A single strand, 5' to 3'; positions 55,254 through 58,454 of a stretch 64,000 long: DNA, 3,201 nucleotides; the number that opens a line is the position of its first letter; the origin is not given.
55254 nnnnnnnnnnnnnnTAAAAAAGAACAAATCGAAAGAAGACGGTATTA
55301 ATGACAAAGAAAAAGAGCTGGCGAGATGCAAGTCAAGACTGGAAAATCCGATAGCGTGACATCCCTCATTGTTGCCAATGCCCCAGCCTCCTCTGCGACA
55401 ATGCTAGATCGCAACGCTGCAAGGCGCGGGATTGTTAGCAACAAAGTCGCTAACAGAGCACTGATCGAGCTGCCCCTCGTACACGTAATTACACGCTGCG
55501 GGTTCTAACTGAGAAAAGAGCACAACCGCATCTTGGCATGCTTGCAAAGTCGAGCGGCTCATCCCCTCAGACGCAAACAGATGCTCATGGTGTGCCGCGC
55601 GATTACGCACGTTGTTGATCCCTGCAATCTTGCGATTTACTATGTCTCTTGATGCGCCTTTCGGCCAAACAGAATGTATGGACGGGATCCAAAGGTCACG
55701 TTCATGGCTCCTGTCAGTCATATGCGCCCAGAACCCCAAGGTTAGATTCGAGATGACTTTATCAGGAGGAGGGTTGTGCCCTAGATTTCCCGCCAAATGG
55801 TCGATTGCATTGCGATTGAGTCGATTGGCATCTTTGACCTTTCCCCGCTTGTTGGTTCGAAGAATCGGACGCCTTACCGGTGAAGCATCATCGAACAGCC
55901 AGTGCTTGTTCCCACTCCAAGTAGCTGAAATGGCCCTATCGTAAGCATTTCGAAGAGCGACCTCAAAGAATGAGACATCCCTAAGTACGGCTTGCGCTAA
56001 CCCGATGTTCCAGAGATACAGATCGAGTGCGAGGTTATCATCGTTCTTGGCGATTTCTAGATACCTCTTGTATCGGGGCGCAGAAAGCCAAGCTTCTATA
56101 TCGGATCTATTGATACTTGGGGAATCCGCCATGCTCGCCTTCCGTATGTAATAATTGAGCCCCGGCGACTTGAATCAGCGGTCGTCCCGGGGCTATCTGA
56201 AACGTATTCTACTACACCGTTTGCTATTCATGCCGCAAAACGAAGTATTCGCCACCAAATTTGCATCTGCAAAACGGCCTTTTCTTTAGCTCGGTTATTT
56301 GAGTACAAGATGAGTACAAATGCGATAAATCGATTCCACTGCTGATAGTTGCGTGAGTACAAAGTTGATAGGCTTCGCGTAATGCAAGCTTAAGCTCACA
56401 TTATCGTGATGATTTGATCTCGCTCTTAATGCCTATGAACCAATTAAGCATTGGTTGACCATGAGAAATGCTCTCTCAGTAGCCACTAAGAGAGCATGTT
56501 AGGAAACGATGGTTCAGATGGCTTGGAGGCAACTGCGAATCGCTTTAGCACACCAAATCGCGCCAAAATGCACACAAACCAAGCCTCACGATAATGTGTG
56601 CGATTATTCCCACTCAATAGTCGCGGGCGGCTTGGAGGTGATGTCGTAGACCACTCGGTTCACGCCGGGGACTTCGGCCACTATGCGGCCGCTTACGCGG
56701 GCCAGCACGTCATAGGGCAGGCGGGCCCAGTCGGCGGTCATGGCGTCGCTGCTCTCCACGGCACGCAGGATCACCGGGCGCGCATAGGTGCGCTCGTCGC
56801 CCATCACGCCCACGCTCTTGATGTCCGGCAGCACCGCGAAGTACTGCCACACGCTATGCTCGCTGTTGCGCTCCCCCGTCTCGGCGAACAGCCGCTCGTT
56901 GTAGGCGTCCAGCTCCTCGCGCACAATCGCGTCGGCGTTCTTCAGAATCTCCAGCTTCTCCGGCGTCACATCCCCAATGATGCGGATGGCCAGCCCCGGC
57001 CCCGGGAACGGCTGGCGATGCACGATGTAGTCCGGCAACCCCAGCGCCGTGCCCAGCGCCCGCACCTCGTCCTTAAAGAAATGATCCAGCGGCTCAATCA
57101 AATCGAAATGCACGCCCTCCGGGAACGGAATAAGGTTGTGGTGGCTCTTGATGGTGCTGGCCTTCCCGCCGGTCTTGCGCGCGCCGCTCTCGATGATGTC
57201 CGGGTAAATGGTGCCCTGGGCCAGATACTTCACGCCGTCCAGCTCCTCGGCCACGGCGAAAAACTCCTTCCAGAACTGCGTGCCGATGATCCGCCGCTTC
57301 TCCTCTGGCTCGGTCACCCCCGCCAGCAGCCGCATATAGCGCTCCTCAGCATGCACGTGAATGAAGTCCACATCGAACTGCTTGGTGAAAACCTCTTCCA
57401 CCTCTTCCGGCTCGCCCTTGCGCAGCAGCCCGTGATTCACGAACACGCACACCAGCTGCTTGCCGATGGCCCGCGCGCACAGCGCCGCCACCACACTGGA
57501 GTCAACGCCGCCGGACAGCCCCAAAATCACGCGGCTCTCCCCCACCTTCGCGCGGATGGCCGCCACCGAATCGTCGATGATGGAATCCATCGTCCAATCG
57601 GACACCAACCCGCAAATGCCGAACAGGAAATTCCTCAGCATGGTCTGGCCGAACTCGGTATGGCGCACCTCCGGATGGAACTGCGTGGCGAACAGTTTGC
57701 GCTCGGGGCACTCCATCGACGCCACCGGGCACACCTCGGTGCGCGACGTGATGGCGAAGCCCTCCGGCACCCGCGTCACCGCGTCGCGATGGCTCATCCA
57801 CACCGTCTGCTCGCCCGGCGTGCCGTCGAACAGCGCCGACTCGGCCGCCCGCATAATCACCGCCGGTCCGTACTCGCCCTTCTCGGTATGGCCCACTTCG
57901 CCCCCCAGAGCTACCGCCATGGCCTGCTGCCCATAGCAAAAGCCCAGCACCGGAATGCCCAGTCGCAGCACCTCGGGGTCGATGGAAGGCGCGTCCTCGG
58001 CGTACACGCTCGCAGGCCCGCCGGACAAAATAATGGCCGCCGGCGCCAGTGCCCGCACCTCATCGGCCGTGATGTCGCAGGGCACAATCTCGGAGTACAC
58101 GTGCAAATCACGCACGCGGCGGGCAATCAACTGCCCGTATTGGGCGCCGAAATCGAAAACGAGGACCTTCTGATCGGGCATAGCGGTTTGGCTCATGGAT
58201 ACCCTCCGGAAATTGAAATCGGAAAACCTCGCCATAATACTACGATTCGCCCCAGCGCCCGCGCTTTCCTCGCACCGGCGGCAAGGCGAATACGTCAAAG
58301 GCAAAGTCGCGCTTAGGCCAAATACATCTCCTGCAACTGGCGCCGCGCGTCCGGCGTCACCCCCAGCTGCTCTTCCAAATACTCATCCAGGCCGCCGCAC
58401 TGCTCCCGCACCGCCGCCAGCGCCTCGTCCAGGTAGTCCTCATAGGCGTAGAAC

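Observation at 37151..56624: Tandem accretion of integrative elements at the guaA 3' end, marked by three copies of the GuaA C-terminal codons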

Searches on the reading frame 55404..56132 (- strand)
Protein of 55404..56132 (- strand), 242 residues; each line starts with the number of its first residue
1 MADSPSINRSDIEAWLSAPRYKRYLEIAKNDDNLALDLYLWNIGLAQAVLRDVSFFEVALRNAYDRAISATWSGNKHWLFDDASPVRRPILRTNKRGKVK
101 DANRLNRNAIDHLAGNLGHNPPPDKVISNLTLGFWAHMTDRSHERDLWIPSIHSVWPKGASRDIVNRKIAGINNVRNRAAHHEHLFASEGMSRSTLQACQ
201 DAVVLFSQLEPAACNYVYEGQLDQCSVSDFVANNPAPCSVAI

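Call 11: search_protein_families(library=pfam, proteins=[window:55404-56132:-], max_evalue=0.001)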
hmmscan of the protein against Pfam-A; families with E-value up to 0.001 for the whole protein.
window:55404-56132:- (242 aa): 1 family
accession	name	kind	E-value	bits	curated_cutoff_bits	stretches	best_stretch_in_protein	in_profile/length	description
PF07751.16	Abi_2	-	2.9e-07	31.4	25.6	1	33-186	32-183/184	Abi-like protein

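Call 43: search_protein_families(library=padloc, proteins=[window:55404-56132:-], max_evalue=0.001)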
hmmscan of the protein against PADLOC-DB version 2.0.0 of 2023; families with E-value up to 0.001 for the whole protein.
window:55404-56132:- (242 aa): 2 families
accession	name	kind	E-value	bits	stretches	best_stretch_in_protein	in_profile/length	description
PDLC02344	AbiD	-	0.00025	18.8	1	36-189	63-209/277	AbiD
PDLC04038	PD-T4-5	-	0.00068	17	0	8-181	6-200/309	-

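Call 63: find_encoding_contigs(protein=window:55404-56132:-, flank=6000, max_places=10)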
Protein window:55404-56132:- (242 aa): 25 contigs read that carry it; 10 places shown.
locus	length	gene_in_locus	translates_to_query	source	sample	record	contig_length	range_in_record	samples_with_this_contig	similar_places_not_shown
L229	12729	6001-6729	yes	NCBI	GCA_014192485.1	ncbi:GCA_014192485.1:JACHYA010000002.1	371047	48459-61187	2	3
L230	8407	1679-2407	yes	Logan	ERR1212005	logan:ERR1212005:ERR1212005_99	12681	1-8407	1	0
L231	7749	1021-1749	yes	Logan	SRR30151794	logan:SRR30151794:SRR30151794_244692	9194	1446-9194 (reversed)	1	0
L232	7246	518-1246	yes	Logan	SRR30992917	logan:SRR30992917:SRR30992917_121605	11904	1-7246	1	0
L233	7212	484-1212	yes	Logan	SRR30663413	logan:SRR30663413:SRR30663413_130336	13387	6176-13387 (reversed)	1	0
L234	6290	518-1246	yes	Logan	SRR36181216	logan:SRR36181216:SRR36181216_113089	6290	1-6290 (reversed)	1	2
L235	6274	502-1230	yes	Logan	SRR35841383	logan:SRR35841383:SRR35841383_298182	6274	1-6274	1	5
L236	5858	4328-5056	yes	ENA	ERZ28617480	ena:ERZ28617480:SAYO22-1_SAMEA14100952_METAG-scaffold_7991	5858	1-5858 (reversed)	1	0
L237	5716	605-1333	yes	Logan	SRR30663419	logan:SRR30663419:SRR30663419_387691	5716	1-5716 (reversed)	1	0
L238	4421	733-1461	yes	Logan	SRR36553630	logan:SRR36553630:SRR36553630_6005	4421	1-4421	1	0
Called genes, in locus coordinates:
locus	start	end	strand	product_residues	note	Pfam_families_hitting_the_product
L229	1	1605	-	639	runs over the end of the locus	PF00122:E1-E2_ATPase, PF00702:Hydrolase, PF12710:HAD (weak)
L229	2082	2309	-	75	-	PF00403:HMA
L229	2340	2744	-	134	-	PF01022:HTH_5, PF12840:HTH_20 (weak)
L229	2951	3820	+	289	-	PF13350:Y_phosphatase3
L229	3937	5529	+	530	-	PF00117:GATase, PF07722:Peptidase_C26, PF02540:NAD_synthase, PF00958:GMP_synt_C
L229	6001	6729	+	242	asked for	PF07751:Abi_2 (weak)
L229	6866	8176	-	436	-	-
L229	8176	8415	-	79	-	PF07205:DUF1413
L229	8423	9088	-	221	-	-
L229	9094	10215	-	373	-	PF13421:Band_7_1, PF01145:Band_7 (weak), PF13240:Zn_Ribbon_1 (weak)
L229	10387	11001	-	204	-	PF00239:Resolvase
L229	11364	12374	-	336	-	PF13481:AAA_25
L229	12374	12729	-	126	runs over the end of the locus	PF21983:NikA-like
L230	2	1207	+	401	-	?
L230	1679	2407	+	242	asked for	PF07751:Abi_2 (weak)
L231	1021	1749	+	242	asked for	PF07751:Abi_2 (weak)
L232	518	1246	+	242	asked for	PF07751:Abi_2 (weak)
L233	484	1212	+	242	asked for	PF07751:Abi_2 (weak)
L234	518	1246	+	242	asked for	PF07751:Abi_2 (weak)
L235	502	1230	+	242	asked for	PF07751:Abi_2 (weak)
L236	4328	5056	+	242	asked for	PF07751:Abi_2 (weak)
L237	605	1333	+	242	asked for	PF07751:Abi_2 (weak)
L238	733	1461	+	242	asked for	PF07751:Abi_2 (weak)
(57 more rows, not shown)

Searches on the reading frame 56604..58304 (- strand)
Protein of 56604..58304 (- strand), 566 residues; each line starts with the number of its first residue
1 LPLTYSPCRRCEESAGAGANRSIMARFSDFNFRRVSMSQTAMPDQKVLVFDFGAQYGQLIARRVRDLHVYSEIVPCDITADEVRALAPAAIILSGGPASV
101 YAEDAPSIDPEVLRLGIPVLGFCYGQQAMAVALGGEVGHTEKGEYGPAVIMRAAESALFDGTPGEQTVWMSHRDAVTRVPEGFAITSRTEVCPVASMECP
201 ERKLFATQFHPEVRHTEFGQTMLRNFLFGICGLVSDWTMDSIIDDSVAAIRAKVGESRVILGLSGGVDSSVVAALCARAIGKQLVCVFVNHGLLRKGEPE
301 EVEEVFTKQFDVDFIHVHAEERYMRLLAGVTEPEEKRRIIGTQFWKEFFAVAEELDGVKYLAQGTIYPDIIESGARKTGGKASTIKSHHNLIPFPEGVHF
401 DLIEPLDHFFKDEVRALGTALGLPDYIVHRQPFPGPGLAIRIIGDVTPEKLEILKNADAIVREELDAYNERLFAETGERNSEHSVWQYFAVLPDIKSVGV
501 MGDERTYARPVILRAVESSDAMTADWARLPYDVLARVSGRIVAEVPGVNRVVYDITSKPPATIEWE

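Call 11: search_protein_families(library=pfam, proteins=[window:56604-58304:-], max_evalue=0.001)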
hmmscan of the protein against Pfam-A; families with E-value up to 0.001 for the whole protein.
window:56604-58304:- (566 aa): 5 families
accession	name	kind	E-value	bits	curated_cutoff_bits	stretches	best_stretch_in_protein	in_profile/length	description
PF00117.34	GATase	-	2.6e-44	151.6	22.8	1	48-228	1-188/190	Glutamine amidotransferase class-I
PF00958.27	GMP_synt_C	-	2e-43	146.8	27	1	478-565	5-92/92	GMP synthase C terminal domain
PF02540.23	NAD_synthase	-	9.2e-12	45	21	1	252-287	14-49/242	NAD synthase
PF07722.19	Peptidase_C26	-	1.9e-08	34.8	20.5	1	111-212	100-219/219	Peptidase C26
PF03054.22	tRNA_Me_trans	-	0.00036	20.7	20.6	0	258-290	2-33/202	tRNA methyl transferase HUP domain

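Call 17: find_related_loci(query=window:56604-58304:-, collection=genome_contigs, flank=10000)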
Query window:56604-58304:- (566 aa) in genome_contigs; peptide patterns used: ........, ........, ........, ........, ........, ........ (x = any residue, [..] = any of these).
600 stretches matched a pattern (row limit reached: there are more); 591 encode a relative of the query (tblastn E <= 1e-3); the best 80 are kept; 80 distinct loci.
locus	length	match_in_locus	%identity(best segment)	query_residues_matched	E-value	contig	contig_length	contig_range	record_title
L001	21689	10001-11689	88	7-566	0e+0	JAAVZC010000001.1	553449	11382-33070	MAG: Eggerthellaceae bacterium isolate ABMPRH_67_1 k141_78159, whole genome shotgun sequence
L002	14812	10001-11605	93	36-566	0e+0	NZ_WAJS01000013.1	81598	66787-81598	Adlercreutzia muris strain DSM 29508 DSM29508T_contig_013, whole genome shotgun sequence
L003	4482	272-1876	91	36-566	0e+0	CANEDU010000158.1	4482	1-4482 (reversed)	MAG TPA_asm: uncultured Adlercreutzia sp. isolate SRR18439543_bin.26_metawrap_v1.3_MAG genome assembly, contig: NODE.901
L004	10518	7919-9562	85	25-566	0e+0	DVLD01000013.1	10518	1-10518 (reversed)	MAG TPA_asm: Candidatus Aveggerthella excrementigallinarum isolate ChiGjej4B4-3573 ChiGjej4B4M5__C38294_L10518_SRR632349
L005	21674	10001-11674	84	38-566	0e+0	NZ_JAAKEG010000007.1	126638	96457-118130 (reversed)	Adlercreutzia sp. ZJ304 Scaffold6_1, whole genome shotgun sequence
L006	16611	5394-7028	85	40-566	0e+0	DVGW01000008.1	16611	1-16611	MAG TPA_asm: Candidatus Aphodovivens avicola isolate ChiGjej6B6-21069 ChiGjej6B6M5__C57549_L16611_SRR6323492, whole geno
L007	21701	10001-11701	81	8-566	0e+0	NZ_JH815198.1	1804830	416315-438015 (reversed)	Slackia piriformis YIT 12062 supercont1.1, whole genome shotgun sequence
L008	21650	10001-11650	82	22-566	0e+0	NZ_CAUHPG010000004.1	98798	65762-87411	MAG: uncultured Slackia sp. isolate SRR16280092_bin.3_MetaWRAP_v1.3_MAG ERZ19289393.248, whole genome shotgun sequence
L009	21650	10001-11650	82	22-566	0e+0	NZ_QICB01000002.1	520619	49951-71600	Slackia faecicanis strain DSM 17537 DSM17537T_contig_002, whole genome shotgun sequence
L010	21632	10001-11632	81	23-566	0e+0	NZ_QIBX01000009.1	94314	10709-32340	Slackia equolifaciens strain DSM 24851 DSM24851T_contig_009, whole genome shotgun sequence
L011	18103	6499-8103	91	36-566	0e+0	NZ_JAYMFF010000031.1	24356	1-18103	Adlercreutzia wanghongyangiae strain R7 contig31, whole genome shotgun sequence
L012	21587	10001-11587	85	40-566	0e+0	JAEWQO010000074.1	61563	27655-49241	MAG: Actinomycetes bacterium isolate OH_SBrB_24 k127_913513, whole genome shotgun sequence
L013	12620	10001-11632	82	29-566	0e+0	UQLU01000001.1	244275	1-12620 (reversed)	uncultured Eggerthella sp. isolate UMGS417 genome assembly, contig: NODE_6_length_244275_cov_6.401585, whole genome shot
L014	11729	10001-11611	83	36-566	0e+0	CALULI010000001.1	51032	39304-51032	MAG: uncultured Eggerthellaceae bacterium isolate E06__bin18 genome assembly, contig: E06__k127_3842176, whole genome sh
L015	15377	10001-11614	83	33-566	0e+0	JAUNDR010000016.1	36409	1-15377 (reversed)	MAG: Slackia sp. isolate S23M_St_18 NODE_323_length_36409_cov_6.371954, whole genome shotgun sequence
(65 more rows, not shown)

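Call 21: find_encoding_contigs(protein=window:56604-58199:-, flank=10000, max_places=10)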
Protein window:56604-58199:- (531 aa): no gene with exactly this product is on record in the collection.

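Call 36: search_protein_families(library=pfam, proteins=[L005:11684-12307:+, L005:12518-13138:+, L005:13111-13977:+, L005:14073-14831:-, L005:15606-16214:-, L005:16252-16785:-, L005:16786-17715:-, L005:18399-19433:-, L005:18201-19487:+, L005:19952-21166:+], max_evalue=0.001)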
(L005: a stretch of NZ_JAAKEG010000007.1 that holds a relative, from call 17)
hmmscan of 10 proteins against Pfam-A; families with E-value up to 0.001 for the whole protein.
L005:11684-12307:+ (207 aa): 0 families

L005:12518-13138:+ (206 aa): 0 families

L005:13111-13977:+ (288 aa): 1 family
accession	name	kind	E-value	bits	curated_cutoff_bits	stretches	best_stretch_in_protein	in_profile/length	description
PF08843.17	AbiEii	-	1.2e-36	127.3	22.5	1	42-276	1-237/238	Nucleotidyl transferase AbiEii toxin, Type IV TA system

L005:14073-14831:- (252 aa): 1 family
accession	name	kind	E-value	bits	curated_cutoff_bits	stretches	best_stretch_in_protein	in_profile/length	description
PF09509.15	Hypoth_Ymh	-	9.2e-18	64.7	25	1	115-234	2-116/119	Protein of unknown function (Hypoth_ymh)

L005:15606-16214:- (202 aa): 1 family
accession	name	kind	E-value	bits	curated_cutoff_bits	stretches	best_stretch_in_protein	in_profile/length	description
PF14659.12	Phage_int_SAM_3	-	4.8e-09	36.8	22.6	1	71-123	5-57/58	Phage integrase, N-terminal SAM-like domain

L005:16252-16785:- (177 aa): 0 families

L005:16786-17715:- (309 aa): 0 families

L005:18399-19433:- (344 aa): 0 families

L005:18201-19487:+ (428 aa): 5 families
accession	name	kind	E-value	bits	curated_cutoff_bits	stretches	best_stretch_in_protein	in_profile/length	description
PF13302.13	Acetyltransf_3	-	1.1e-33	117.2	25.4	1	95-235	1-138/138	Acetyltransferase (GNAT) domain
PF00583.31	Acetyltransf_1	-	8.6e-25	87.7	20.7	2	320-410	28-116/116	Acetyltransferase (GNAT) family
PF13508.13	Acetyltransf_7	-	2.6e-14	53.8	27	1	326-411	4-83/84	Acetyltransferase (GNAT) domain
PF13673.13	Acetyltransf_10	-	4.1e-10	40.2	23.6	1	327-413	33-110/128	Acetyltransferase (GNAT) domain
PF08445.16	FR47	-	2.6e-09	37.4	22.1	1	354-422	21-85/86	FR47-like protein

L005:19952-21166:+ (404 aa): 2 families
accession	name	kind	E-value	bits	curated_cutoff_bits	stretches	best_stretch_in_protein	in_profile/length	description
PF13635.12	DUF4143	-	4.9e-44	150.3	28.1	1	195-354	1-159/160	Domain of unknown function (DUF4143)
PF13173.12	AAA_14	-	2.3e-26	92.7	27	1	18-135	2-128/129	AAA domain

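Call 50: find_encoding_contigs(protein=window:56604-58196:-, flank=10000, max_places=10)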
Protein window:56604-58196:- (530 aa): 5 contigs read that carry it; 3 places shown.
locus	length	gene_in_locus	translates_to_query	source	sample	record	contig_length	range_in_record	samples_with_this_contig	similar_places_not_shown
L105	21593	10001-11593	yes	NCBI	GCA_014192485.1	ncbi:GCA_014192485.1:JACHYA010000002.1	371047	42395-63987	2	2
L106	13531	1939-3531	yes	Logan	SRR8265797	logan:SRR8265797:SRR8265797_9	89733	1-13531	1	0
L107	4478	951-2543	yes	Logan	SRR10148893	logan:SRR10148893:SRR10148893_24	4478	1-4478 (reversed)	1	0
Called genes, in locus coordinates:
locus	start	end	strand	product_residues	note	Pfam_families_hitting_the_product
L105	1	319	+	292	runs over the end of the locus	PF12838:Fer4_7 (faint), PF12801:Fer4_5 (weak)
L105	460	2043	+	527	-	PF00196:GerE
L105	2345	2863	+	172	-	PF00466:Ribosomal_L10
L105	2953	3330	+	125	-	PF16320:Ribosomal_L12_N, PF00542:Ribosomal_L12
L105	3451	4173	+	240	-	PF00899:ThiF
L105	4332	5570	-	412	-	PF18848:baeRF_family6, PF18851:baeRF_family8, PF18845:baeRF_family3, PF18849:baeRF_family7, PF18855:baeRF_family11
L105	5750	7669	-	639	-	PF00122:E1-E2_ATPase, PF00702:Hydrolase, PF12710:HAD (weak)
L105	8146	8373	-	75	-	PF00403:HMA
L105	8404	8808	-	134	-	PF01022:HTH_5, PF12840:HTH_20 (weak)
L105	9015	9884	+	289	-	PF13350:Y_phosphatase3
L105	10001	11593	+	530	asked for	PF00117:GATase, PF07722:Peptidase_C26, PF02540:NAD_synthase, PF00958:GMP_synt_C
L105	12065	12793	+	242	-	PF07751:Abi_2 (weak)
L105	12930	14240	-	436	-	-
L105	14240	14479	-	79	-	PF07205:DUF1413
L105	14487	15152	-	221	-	-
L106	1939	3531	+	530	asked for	PF00117:GATase, PF07722:Peptidase_C26, PF02540:NAD_synthase, PF00958:GMP_synt_C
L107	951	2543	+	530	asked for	PF00117:GATase, PF07722:Peptidase_C26, PF02540:NAD_synthase, PF00958:GMP_synt_C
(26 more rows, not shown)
